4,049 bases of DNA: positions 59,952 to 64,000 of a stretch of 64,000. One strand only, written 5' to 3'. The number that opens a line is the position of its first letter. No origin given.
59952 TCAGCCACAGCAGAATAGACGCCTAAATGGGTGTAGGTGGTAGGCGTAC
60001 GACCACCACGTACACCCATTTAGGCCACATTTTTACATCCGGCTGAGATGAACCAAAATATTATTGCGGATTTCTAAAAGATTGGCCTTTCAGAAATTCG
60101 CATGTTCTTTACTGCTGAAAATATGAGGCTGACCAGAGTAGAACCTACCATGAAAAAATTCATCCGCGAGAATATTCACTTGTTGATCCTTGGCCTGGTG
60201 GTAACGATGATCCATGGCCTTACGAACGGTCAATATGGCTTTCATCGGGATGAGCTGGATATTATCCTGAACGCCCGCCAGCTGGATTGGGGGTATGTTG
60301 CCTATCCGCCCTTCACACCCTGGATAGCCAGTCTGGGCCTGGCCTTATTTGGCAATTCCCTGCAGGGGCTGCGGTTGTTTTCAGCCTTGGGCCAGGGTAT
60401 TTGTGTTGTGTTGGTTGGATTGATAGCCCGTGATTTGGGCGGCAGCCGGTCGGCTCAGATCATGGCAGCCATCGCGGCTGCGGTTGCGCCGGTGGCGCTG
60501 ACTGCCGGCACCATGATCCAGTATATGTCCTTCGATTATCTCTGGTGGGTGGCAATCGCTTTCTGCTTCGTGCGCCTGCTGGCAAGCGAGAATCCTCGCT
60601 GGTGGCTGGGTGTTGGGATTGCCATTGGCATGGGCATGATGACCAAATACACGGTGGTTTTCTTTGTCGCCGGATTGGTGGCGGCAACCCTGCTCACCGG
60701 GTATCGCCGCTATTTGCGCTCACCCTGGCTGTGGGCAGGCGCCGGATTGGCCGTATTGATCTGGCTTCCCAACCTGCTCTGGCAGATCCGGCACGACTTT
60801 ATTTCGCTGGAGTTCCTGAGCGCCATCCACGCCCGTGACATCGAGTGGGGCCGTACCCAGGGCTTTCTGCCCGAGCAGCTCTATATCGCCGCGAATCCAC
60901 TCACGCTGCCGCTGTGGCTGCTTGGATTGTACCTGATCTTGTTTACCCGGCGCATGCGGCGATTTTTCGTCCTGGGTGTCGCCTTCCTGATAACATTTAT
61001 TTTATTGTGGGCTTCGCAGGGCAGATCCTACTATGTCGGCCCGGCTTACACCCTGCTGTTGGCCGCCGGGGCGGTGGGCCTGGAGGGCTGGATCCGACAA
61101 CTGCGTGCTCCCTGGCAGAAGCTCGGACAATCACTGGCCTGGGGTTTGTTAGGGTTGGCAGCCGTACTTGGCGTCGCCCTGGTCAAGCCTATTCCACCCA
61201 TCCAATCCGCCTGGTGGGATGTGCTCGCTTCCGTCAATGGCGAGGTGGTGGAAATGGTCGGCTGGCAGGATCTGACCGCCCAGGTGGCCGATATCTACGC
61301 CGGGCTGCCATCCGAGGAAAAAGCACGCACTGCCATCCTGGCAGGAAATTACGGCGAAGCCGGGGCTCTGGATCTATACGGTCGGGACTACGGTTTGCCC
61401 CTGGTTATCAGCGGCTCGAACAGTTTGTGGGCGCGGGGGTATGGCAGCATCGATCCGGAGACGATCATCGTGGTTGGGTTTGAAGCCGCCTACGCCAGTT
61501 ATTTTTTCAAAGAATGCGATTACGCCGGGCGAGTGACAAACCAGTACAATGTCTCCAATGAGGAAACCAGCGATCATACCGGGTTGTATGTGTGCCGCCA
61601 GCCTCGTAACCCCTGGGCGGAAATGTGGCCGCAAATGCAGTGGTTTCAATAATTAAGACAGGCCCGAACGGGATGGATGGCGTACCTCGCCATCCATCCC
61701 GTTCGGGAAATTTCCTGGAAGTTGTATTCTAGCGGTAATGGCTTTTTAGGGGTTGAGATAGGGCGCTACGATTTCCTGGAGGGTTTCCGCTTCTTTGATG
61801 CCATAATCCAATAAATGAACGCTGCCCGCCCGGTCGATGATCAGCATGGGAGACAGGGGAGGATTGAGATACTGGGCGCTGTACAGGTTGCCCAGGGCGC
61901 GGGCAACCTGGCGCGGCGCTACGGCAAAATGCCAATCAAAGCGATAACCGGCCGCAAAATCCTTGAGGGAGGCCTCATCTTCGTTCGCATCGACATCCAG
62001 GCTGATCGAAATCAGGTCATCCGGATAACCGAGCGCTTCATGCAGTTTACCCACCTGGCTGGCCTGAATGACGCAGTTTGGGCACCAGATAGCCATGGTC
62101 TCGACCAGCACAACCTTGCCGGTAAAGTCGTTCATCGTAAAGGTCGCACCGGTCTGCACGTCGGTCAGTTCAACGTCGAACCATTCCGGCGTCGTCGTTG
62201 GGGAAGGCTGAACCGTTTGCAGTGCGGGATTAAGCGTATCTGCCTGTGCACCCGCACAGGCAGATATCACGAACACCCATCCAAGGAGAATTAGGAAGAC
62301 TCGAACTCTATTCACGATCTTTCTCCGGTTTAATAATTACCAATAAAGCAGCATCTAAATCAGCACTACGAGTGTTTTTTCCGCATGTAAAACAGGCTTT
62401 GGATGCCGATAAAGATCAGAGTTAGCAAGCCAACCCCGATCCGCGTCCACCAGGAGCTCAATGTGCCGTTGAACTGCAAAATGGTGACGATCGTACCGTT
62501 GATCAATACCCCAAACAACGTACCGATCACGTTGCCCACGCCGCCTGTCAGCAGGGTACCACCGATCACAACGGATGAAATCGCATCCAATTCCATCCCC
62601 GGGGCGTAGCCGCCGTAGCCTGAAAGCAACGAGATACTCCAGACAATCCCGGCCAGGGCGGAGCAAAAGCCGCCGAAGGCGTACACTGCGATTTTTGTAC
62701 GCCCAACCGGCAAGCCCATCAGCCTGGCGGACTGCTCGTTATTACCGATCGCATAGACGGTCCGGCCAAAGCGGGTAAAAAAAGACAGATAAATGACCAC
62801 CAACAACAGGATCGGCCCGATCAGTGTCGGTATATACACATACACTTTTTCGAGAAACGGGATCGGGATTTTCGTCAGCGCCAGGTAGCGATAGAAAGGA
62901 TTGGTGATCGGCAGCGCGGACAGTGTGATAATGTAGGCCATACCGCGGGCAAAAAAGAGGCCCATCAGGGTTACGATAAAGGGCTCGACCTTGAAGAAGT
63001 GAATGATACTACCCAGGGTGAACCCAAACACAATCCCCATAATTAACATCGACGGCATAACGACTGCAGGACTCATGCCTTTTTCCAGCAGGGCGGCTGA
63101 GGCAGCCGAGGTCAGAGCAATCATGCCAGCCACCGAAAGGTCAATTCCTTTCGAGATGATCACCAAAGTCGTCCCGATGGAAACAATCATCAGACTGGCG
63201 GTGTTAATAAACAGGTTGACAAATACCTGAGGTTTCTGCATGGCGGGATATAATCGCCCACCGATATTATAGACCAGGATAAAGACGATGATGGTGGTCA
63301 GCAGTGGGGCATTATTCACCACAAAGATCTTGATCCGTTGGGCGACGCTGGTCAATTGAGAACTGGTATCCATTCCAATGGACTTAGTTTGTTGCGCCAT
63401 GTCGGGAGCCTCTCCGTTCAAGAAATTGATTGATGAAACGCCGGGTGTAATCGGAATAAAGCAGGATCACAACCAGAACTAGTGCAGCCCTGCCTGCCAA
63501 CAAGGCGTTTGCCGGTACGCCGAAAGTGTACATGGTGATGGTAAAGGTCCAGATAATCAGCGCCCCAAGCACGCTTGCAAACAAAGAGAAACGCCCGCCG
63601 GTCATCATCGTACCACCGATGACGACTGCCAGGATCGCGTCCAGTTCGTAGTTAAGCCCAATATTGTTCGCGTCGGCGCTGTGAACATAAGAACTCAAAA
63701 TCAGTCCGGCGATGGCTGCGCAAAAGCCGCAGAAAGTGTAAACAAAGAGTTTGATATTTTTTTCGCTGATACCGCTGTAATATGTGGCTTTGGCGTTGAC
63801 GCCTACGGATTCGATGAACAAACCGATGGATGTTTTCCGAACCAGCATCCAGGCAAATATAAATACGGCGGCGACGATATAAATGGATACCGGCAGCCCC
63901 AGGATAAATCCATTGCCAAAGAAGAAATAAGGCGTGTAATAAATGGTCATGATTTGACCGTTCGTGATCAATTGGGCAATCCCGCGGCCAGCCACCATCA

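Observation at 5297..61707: At least 25 long perfect palindromes in four or more families occupy almost every intergenic region, with compensatory arm changes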

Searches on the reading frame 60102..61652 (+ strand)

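Call 42: search_protein_families(library=pfam, max_evalue=0.000001, proteins=[window:60102-61652:+])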
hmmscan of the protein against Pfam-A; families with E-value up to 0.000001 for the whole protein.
window:60102-61652:+ (516 aa): 2 families
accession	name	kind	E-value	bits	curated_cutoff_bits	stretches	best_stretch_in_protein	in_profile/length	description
PF13231.12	PMT_2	-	9.3e-28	97.9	26.1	1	69-227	3-160/160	Dolichyl-phosphate-mannose-protein mannosyltransferase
PF02366.24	PMT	-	4.8e-09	36.6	22.7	1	63-226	57-232/245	Dolichyl-phosphate-mannose-protein mannosyltransferase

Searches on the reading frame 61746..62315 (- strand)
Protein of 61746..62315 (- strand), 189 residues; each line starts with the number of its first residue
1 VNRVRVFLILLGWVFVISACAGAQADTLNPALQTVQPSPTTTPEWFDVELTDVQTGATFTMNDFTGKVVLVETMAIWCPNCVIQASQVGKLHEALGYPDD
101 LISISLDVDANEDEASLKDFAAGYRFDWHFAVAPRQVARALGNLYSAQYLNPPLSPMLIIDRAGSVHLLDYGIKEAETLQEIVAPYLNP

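Call 42: search_protein_families(library=pfam, max_evalue=0.000001, proteins=[window:61746-62315:-])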
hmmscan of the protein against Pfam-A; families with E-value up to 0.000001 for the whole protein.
window:61746-62315:- (189 aa): 1 family
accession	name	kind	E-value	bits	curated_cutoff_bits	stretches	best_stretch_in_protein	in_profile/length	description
PF08534.16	Redoxin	-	8.6e-08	32.5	26.6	1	48-172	9-134/148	Redoxin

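Call 82: find_encoding_contigs(protein=window:61746-62270:-, flank=10000, max_places=3)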
Protein window:61746-62270:- (174 aa): 1 contig read that carries it; 1 place shown.
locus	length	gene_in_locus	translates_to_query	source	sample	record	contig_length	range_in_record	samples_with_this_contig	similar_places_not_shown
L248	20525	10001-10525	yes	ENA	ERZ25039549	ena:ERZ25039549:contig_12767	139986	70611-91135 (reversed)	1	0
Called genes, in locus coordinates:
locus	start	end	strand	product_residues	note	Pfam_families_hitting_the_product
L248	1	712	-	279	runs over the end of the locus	PF13367:PrsW-protease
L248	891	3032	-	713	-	PF20437:LonC_helical (weak), PF13654:AAA_32, PF20436:LonB_AAA-LID, PF05362:Lon_C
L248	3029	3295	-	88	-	-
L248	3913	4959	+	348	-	PF00356:LacI, PF00532:Peripla_BP_1, PF13407:Peripla_BP_4, PF13377:Peripla_BP_3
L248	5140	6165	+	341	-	PF00532:Peripla_BP_1, PF13407:Peripla_BP_4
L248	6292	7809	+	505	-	PF00005:ABC_tran, PF13304:AAA_21 (faint), PF00005:ABC_tran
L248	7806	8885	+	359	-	PF02653:BPD_transp_2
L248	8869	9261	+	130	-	-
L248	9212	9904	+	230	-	PF02653:BPD_transp_2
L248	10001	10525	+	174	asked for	PF08534:Redoxin, PF00578:AhpC-TSA (weak)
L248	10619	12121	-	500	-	PF02366:PMT, PF13231:PMT_2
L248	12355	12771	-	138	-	-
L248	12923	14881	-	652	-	PF00330:Aconitase, PF00694:Aconitase_C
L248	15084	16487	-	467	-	PF09992:NAGPA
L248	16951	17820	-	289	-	PF00892:EamA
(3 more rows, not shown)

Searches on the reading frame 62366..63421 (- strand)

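Call 42: search_protein_families(library=pfam, max_evalue=0.000001, proteins=[window:62366-63421:-])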
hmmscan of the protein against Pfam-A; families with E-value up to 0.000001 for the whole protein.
window:62366-63421:- (351 aa): 1 family
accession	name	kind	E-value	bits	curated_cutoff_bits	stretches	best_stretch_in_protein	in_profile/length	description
PF02653.21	BPD_transp_2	-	2.1e-32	112.8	26.8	1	68-336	3-267/269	Branched-chain amino acid transport system / permease component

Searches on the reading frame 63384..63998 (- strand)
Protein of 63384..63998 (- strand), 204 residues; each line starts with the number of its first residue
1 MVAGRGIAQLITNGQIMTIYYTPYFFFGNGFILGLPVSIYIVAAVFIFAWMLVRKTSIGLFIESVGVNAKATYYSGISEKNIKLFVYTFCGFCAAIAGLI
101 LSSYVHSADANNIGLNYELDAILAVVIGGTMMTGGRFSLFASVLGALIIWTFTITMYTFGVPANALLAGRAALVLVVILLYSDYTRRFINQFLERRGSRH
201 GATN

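Call 42: search_protein_families(library=pfam, max_evalue=0.000001, proteins=[window:63384-63998:-])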
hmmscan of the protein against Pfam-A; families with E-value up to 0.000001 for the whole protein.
window:63384-63998:- (204 aa): 1 family
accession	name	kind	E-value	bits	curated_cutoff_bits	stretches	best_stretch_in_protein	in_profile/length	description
PF02653.21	BPD_transp_2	-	8.7e-24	84.5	26.8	1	12-169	103-254/269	Branched-chain amino acid transport system / permease component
